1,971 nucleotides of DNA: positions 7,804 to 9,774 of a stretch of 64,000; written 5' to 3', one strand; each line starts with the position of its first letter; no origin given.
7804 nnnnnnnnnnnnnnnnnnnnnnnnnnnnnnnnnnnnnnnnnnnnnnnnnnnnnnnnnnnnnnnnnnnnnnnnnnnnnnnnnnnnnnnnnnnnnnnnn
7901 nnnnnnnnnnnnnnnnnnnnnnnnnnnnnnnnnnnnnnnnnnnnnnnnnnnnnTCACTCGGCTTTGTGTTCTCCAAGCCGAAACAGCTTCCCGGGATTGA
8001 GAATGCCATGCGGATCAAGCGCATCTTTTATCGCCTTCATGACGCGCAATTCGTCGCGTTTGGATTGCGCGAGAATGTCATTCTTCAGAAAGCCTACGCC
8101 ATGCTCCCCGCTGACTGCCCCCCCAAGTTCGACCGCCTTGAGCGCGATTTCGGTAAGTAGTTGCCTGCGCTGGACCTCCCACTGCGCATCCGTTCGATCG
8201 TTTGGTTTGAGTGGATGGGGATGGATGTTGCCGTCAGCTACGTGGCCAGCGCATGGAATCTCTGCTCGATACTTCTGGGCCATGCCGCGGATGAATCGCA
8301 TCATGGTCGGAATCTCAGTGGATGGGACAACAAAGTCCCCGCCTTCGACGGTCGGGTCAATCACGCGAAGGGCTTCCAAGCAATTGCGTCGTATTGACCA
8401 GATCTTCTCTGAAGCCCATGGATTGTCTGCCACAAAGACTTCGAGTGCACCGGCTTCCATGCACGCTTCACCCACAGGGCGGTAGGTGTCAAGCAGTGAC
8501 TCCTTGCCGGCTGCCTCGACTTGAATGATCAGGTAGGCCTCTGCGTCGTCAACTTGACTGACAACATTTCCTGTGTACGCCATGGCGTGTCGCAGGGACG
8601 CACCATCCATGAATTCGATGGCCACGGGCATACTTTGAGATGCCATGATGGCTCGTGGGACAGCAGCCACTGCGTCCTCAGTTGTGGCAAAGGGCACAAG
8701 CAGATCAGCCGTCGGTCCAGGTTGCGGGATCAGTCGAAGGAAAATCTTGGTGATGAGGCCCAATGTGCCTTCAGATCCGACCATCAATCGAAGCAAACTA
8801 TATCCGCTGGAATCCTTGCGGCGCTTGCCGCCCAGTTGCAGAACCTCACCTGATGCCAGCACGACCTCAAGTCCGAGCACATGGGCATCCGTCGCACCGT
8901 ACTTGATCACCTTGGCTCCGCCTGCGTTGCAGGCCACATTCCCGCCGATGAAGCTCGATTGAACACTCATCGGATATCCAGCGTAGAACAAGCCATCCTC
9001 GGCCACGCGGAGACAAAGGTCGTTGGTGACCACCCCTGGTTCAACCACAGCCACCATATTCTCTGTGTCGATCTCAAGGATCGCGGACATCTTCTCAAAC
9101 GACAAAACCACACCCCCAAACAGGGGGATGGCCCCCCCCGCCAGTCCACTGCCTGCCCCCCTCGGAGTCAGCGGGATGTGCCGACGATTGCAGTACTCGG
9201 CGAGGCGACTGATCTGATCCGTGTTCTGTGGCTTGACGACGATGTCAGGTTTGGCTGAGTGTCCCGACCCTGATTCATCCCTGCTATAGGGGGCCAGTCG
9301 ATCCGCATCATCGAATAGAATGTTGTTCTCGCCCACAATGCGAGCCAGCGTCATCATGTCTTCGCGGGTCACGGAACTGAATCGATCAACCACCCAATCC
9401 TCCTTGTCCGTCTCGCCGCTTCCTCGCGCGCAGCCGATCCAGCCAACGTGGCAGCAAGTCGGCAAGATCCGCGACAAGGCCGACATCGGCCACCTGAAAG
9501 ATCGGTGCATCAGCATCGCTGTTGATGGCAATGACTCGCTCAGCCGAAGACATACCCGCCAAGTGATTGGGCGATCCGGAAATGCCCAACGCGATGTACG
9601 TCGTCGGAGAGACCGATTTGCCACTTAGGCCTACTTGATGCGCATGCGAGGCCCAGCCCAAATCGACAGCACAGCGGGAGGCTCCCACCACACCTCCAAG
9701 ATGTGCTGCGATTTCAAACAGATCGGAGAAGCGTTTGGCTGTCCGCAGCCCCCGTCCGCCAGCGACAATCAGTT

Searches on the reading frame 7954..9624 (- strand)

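Call 7: search_protein_families(library=pfam, proteins=[window:7954-9624:-], max_evalue=0.1)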
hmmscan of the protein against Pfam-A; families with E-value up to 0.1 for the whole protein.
window:7954-9624:- (556 aa): 2 families
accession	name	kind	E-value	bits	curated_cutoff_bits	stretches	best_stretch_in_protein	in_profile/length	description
PF02913.24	FAD-oxidase_C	-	1.8e-49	169.1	21.2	1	308-547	8-248/248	FAD linked oxidases, C-terminal domain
PF01565.28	FAD_binding_4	-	7e-38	129.9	26.4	1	126-264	1-138/139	FAD binding domain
